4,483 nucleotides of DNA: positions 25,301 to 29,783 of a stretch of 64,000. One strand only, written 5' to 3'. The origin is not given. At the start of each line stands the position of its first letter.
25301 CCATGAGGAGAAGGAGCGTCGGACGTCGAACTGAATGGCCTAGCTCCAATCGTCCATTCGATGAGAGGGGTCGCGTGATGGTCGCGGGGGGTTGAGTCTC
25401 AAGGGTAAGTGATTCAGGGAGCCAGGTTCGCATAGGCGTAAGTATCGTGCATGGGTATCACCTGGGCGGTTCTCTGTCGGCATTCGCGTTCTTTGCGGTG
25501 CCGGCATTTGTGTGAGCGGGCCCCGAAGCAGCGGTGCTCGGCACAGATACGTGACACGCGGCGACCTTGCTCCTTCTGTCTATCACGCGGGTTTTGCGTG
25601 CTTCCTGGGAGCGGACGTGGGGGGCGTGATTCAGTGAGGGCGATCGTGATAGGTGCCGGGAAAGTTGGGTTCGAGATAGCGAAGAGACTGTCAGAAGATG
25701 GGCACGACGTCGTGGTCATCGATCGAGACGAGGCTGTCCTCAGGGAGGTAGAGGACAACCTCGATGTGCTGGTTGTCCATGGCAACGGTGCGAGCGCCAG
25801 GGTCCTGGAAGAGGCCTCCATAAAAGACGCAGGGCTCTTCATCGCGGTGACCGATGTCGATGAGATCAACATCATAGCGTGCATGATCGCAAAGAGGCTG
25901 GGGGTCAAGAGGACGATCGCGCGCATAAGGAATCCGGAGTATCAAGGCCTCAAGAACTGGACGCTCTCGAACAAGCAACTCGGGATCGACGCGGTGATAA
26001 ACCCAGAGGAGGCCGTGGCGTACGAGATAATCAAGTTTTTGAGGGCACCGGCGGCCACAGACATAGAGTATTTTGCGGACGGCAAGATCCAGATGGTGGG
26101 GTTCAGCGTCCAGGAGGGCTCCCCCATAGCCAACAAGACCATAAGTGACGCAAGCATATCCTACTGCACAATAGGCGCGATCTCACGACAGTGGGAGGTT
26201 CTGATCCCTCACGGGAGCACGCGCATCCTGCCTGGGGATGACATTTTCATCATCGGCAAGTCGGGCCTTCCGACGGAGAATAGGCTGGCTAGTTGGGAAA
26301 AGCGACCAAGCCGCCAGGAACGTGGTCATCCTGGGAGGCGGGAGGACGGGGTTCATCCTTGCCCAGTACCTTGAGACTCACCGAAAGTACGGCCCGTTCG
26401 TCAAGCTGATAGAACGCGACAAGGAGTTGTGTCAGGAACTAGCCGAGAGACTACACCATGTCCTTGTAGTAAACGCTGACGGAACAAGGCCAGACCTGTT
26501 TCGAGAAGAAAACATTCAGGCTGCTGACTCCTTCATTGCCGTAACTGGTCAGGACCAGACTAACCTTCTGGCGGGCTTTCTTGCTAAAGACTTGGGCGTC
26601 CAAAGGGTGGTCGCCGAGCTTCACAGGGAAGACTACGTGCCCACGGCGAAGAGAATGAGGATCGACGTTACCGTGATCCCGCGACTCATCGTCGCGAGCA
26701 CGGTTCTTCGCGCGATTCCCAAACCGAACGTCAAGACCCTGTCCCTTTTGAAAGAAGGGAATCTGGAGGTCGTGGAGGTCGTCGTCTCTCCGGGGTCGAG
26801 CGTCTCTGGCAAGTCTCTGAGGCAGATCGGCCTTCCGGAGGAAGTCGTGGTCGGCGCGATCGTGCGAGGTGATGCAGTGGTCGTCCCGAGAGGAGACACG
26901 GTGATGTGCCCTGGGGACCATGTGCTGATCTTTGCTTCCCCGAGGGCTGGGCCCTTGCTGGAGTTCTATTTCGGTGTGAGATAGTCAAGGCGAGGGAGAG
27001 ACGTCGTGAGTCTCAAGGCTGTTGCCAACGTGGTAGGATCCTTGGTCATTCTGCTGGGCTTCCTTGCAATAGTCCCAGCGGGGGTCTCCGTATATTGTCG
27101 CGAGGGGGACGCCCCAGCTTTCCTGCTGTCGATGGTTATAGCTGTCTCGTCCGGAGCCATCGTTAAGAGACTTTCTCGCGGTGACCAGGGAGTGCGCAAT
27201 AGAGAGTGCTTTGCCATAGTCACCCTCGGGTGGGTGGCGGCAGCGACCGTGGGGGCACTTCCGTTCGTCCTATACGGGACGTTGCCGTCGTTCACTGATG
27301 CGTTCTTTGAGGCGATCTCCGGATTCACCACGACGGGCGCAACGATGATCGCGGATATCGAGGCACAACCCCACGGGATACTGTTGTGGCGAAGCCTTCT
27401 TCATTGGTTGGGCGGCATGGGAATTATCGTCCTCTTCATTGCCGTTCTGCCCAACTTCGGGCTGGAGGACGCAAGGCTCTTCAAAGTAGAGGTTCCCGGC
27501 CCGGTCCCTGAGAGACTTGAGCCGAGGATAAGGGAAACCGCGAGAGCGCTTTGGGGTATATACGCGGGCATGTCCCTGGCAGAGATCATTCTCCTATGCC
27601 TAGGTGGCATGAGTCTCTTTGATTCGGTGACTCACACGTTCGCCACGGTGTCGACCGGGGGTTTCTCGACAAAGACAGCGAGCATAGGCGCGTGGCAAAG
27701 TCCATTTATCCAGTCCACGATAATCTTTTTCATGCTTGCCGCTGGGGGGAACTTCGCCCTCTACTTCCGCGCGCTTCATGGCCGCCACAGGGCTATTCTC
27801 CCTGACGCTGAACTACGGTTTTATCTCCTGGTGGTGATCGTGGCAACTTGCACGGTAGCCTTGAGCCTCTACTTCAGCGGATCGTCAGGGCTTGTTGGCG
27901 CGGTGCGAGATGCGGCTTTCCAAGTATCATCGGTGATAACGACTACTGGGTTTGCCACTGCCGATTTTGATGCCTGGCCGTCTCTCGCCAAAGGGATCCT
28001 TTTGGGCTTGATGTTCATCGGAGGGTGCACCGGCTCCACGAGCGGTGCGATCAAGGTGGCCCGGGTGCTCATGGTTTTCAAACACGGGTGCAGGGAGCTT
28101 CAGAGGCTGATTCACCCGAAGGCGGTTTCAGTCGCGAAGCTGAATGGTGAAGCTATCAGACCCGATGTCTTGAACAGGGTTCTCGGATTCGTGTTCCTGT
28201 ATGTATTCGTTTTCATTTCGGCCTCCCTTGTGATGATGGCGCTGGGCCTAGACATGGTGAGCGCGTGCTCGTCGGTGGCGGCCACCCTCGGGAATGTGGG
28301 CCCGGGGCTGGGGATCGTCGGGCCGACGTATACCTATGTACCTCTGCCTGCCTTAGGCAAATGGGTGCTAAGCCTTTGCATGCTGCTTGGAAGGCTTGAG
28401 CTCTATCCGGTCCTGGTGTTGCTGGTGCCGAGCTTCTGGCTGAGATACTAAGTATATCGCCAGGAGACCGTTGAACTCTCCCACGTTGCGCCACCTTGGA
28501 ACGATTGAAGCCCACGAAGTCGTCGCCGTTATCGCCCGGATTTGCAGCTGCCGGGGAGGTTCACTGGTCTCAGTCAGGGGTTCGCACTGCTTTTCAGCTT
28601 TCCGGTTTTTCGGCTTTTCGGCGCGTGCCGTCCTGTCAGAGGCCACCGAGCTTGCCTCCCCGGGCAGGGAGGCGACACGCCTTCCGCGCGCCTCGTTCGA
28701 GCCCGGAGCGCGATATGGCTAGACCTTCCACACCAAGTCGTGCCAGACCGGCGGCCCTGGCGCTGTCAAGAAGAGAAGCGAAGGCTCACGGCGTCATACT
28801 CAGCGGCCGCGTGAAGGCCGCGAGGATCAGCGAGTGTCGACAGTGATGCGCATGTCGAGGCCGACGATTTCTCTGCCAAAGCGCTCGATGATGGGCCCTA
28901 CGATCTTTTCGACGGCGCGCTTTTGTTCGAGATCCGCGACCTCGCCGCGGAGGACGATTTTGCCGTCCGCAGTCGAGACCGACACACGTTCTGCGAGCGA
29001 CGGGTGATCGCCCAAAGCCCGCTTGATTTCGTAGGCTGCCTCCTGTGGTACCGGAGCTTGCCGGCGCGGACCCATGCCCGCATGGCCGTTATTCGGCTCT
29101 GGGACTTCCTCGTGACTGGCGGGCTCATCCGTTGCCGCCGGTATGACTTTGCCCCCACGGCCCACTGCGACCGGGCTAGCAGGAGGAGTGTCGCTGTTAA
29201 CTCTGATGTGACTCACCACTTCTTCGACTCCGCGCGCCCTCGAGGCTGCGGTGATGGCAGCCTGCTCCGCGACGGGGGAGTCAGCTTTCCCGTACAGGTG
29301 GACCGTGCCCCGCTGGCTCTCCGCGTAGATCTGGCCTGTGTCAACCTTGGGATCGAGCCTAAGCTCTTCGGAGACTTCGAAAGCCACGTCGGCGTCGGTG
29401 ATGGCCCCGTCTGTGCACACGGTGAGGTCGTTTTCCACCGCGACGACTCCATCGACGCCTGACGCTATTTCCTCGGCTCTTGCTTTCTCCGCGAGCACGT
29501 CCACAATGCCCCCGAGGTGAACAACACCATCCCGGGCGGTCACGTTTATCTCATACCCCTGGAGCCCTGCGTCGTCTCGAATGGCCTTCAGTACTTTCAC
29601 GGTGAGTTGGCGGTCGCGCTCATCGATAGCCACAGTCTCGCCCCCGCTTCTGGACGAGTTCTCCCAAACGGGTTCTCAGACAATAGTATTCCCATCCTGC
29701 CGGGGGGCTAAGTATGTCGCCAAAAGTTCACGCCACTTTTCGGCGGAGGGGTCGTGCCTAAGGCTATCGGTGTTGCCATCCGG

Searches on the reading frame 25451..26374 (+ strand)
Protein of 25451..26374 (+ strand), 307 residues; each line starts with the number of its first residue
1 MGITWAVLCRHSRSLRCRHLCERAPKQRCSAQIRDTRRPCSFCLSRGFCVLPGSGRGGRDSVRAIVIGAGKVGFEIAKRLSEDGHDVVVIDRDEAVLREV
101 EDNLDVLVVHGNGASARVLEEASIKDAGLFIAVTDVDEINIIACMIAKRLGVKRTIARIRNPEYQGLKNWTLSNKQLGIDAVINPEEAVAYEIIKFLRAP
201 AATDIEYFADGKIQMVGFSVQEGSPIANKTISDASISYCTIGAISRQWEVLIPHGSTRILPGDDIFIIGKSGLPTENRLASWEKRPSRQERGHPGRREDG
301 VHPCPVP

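Call 27: search_protein_families(library=pfam, proteins=[window:25451-26374:+], max_evalue=0.00001)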
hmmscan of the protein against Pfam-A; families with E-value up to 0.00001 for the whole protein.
window:25451-26374:+ (307 aa): 3 families
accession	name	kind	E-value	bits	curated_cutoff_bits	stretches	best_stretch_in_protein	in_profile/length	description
PF02254.24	TrkA_N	-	3.3e-30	105.2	23.8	1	65-185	2-116/116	TrkA-N domain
PF02080.26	TrkA_C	-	1.1e-09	38.5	27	1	216-271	2-60/71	TrkA-C domain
PF03807.23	F420_oxidored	-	4.9e-06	27.5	21.6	0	66-112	4-52/94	NADP oxidoreductase coenzyme F420-dependent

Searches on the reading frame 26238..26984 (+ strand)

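Call 27: search_protein_families(library=pfam, proteins=[window:26238-26984:+], max_evalue=0.00001)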
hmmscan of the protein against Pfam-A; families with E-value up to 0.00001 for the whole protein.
window:26238-26984:+ (248 aa): 2 families
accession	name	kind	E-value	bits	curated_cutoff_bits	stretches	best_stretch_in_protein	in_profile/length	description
PF02254.24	TrkA_N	-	5.2e-23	82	23.8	1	29-148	1-116/116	TrkA-N domain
PF02080.26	TrkA_C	-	5.5e-15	55.5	27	1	178-237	1-62/71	TrkA-C domain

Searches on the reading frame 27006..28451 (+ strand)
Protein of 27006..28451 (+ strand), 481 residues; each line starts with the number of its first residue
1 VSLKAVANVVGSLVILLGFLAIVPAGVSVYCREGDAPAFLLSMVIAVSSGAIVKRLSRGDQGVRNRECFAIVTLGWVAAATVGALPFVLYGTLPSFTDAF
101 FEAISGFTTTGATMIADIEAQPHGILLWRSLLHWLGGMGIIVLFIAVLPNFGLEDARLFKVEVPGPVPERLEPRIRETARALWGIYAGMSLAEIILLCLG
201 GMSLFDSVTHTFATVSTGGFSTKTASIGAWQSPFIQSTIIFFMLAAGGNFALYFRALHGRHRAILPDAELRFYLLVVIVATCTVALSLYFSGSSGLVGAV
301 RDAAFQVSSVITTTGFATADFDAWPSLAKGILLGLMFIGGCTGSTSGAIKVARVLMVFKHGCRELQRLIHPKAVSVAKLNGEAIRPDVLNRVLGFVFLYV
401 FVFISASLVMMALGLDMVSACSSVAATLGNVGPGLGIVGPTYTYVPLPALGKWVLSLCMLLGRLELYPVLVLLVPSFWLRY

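Call 27: search_protein_families(library=pfam, proteins=[window:27006-28451:+], max_evalue=0.00001)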
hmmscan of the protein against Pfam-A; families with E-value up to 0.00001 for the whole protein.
window:27006-28451:+ (481 aa): 1 family
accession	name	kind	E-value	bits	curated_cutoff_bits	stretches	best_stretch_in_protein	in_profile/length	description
PF02386.22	TrkH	-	2.7e-69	234.4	27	1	43-474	9-491/502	Cation transport protein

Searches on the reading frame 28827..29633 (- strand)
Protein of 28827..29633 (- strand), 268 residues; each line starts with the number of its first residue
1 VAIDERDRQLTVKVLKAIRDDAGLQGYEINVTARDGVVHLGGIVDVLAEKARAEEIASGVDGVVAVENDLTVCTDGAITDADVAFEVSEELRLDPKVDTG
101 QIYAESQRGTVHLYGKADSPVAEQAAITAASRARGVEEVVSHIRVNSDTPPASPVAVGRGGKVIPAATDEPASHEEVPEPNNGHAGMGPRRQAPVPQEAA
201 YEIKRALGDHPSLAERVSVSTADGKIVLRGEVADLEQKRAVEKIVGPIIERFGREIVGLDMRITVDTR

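Call 27: search_protein_families(library=pfam, proteins=[window:28827-29633:-], max_evalue=0.00001)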
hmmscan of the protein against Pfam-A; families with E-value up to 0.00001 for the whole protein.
window:28827-29633:- (268 aa): 1 family
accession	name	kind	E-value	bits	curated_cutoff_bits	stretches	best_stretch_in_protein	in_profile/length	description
PF04972.22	BON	-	5.9e-34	116.6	27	3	7-73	2-68/69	BON domain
